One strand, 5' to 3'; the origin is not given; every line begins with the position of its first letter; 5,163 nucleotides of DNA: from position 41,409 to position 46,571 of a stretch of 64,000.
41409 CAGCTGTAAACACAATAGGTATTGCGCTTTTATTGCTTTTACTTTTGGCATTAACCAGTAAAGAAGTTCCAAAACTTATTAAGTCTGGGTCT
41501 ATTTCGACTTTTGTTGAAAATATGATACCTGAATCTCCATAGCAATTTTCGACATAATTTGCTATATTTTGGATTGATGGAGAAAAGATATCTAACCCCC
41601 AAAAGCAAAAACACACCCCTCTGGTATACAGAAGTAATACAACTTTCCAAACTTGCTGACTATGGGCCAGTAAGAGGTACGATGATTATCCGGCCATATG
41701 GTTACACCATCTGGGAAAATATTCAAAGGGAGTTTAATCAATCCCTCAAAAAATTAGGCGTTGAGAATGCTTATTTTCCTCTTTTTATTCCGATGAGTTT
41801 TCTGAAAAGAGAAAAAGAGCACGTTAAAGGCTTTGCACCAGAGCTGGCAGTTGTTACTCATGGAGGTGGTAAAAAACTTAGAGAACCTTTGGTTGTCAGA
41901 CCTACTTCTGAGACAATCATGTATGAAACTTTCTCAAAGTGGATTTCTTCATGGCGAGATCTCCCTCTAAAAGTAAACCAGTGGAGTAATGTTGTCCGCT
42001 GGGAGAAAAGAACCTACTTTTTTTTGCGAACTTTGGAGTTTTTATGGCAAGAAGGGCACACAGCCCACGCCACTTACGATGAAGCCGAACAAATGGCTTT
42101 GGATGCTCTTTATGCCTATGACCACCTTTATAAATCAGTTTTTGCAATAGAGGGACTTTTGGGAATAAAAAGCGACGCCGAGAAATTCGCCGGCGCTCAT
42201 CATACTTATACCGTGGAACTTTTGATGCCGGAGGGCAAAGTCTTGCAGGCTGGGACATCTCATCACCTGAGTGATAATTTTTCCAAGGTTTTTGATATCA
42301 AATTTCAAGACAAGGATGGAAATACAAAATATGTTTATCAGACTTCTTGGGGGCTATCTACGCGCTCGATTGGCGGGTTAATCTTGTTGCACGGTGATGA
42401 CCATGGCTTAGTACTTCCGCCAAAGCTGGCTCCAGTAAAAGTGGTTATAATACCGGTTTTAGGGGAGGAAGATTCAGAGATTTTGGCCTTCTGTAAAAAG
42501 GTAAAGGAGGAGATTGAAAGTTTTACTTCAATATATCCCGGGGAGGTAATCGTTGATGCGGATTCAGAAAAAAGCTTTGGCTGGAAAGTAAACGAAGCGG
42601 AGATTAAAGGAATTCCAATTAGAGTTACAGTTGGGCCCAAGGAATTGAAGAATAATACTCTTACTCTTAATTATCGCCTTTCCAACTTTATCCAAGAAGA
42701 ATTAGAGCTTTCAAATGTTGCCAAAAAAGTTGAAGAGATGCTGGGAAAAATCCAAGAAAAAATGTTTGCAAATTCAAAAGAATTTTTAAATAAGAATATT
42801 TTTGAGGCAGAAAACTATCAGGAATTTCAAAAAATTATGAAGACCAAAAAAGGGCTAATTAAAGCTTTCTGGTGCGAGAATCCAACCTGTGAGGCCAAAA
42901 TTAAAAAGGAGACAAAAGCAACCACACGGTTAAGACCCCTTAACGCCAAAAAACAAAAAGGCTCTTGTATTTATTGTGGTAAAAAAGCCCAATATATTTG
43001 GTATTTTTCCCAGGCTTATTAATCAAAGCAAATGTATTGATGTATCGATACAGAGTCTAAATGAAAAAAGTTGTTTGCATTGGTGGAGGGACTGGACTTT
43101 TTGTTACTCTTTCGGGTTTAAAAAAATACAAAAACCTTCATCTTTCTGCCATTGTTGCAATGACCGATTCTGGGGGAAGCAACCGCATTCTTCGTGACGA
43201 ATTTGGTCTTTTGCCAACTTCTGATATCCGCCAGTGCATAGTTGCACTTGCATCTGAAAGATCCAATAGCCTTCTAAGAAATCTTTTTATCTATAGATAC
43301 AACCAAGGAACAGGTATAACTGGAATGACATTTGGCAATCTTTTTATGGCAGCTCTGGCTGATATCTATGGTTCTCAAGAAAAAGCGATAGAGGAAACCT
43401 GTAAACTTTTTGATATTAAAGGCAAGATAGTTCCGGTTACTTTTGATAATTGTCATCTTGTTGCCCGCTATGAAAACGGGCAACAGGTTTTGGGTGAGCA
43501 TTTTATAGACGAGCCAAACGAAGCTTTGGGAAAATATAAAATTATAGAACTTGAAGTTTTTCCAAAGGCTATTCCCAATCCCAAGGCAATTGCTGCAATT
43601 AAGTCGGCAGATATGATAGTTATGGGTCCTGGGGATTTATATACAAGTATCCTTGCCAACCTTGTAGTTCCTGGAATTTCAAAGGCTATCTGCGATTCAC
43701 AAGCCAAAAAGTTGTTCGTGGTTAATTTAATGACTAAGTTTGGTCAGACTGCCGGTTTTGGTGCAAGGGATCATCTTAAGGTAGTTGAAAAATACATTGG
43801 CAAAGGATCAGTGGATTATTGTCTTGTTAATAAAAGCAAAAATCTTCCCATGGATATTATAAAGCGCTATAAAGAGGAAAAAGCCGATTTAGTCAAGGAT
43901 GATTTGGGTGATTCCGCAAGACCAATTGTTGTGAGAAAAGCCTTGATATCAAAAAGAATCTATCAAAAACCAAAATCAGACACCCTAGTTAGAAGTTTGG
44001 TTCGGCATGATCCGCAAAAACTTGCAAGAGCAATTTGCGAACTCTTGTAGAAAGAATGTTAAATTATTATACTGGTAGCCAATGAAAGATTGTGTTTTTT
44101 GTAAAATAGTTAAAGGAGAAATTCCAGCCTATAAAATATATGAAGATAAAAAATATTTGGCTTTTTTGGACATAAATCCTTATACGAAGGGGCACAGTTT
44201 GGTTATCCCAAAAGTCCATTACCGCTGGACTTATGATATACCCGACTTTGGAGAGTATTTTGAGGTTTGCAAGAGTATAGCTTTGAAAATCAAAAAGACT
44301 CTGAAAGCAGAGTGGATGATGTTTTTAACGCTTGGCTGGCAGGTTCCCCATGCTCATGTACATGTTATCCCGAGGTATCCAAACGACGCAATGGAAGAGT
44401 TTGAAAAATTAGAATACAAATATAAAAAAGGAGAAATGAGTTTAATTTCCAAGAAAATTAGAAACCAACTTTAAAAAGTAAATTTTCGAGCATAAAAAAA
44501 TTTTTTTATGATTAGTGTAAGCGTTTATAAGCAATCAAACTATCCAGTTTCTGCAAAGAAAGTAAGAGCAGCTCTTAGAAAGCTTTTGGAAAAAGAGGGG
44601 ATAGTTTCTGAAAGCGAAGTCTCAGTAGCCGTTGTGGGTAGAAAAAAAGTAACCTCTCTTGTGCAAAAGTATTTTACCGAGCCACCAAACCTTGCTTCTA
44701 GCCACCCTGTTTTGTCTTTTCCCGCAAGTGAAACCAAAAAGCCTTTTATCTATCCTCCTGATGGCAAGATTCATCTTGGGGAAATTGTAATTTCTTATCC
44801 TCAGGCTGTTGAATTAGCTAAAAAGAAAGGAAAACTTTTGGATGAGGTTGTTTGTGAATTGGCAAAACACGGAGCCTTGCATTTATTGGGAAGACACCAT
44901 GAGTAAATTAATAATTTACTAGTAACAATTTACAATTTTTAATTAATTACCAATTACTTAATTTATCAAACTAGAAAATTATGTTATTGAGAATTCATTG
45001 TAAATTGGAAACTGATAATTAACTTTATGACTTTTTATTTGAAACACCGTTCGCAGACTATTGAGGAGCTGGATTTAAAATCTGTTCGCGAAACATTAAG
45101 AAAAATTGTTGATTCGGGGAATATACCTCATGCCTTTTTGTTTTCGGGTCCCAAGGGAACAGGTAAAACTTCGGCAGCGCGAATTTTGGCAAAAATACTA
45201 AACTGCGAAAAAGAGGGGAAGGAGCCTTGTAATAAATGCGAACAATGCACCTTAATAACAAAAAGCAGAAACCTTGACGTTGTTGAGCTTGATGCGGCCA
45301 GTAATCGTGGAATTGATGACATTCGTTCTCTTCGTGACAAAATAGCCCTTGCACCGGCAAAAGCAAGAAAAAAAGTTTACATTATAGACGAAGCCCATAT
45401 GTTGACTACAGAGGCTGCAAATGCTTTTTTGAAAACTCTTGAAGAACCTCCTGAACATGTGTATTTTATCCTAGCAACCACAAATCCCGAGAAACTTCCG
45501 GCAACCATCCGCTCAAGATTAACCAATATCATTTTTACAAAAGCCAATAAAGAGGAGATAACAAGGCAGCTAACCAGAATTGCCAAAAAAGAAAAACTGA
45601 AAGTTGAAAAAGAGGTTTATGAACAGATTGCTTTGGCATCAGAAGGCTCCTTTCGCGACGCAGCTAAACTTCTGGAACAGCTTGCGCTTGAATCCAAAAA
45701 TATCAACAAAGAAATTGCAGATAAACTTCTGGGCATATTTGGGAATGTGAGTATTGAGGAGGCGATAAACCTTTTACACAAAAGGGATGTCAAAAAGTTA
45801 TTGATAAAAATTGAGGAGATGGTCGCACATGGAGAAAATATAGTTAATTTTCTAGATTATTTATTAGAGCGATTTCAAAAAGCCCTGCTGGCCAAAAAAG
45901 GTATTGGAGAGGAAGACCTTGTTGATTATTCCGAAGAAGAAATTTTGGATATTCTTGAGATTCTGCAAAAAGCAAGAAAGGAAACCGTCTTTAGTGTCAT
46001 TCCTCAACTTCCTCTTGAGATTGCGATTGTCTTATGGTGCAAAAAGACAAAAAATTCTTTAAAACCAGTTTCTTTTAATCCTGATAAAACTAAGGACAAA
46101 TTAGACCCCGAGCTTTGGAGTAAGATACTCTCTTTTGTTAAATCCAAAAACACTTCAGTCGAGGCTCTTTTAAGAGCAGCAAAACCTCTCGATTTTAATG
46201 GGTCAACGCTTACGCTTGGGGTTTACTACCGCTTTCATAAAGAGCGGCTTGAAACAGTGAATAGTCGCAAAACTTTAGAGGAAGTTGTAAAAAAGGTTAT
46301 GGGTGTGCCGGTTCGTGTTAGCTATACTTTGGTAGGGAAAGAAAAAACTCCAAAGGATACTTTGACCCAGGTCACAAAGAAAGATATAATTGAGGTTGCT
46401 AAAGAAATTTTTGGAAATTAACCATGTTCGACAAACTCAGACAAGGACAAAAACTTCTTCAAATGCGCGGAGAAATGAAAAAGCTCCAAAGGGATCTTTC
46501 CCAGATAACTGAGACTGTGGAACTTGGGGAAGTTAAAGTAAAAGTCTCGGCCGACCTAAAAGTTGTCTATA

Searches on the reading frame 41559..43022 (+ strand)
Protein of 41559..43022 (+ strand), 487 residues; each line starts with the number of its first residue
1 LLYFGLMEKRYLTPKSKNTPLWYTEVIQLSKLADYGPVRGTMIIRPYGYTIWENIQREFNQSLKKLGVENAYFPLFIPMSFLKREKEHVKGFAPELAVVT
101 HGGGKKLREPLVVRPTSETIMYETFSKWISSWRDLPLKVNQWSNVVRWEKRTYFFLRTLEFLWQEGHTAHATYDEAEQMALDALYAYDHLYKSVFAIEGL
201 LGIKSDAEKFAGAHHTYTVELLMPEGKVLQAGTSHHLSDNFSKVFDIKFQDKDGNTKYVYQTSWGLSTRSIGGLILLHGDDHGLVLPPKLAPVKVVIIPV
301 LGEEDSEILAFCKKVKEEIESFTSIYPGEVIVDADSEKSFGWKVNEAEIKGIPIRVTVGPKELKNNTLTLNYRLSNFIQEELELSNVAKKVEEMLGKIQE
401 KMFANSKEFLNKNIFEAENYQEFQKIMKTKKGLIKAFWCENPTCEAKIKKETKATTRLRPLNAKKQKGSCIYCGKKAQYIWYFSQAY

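Call 31: search_protein_families(library=pfam, proteins=[window:41559-43022:+], max_evalue=0.0001)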
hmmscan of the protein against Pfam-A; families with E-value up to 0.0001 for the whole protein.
window:41559-43022:+ (487 aa): 3 families
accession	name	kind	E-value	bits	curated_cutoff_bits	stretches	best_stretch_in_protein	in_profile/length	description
PF00587.30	tRNA-synt_2b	-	3.4e-20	73.3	29.3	1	109-272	9-173/179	tRNA synthetase class II core domain (G, H, P, S and T)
PF09180.16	ProRS-C_1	-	6.7e-18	65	31.5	1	420-487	1-71/71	Prolyl-tRNA synthetase, C-terminal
PF03129.25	HGTP_anticodon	-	8.1e-15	55.2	21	1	294-393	1-93/94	Anticodon binding domain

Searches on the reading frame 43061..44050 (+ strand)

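Call 31: search_protein_families(library=pfam, proteins=[window:43061-44050:+], max_evalue=0.0001)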
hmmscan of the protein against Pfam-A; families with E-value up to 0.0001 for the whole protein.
window:43061-44050:+ (329 aa): 1 family
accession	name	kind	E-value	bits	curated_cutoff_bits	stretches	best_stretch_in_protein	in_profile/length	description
PF01933.23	CofD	-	1.4e-79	267.7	30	1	4-282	1-274/290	2-phospho-L-lactate transferase CofD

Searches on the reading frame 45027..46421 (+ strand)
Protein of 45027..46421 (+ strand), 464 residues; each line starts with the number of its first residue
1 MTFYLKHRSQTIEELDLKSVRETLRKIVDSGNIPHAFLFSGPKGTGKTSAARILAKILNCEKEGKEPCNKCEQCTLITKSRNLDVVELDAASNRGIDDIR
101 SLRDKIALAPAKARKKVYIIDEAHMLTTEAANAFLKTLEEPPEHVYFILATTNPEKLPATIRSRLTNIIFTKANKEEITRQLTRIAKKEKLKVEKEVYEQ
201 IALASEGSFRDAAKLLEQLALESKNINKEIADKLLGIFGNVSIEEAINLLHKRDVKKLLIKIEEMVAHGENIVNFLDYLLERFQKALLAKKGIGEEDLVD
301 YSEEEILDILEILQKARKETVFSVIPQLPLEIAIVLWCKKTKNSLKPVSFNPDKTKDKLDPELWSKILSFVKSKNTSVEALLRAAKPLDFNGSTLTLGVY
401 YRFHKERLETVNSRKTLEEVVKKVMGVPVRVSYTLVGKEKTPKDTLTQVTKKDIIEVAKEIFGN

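Call 29: find_encoding_contigs(protein=window:45027-46421:+, flank=10000, max_places=1)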
Protein window:45027-46421:+ (464 aa): no gene with exactly this product is on record in the collection.

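Call 31: search_protein_families(library=pfam, proteins=[window:45027-46421:+], max_evalue=0.0001)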
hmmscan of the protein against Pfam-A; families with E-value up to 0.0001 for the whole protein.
window:45027-46421:+ (464 aa): 8 families
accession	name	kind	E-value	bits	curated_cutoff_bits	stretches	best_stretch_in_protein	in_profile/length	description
PF13177.12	DNA_pol3_delta2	-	7.6e-44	150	27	1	20-172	5-159/161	DNA polymerase III, delta subunit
PF00004.35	AAA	-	2e-14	54.6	21.2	1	38-170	2-128/131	ATPase family associated with various cellular activities (AAA)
PF20964.2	DnaX_C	-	5e-11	43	26.2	1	352-444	5-96/113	DNA polymerase III subunit tau, C-terminal domain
PF22608.2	DNAX_ATPase_lid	-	2.4e-08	34.1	27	1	177-218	1-42/49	DNA polymerase III clamp loader subunit, ATPase lid domain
PF13604.12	AAA_30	-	5.6e-07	29.9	27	1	36-148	20-122/191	AAA domain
PF07728.20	AAA_5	-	1.3e-06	28.9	22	1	37-144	2-96/139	AAA domain (dynein-related subfamily)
PF13401.12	AAA_22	-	4.8e-06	27.4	27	1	38-152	9-123/130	AAA domain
PF21960.2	RCF1-5-like_lid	-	8.7e-05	22.8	27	1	182-219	3-41/43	RCF1/5-like, AAA+ ATPase lid domain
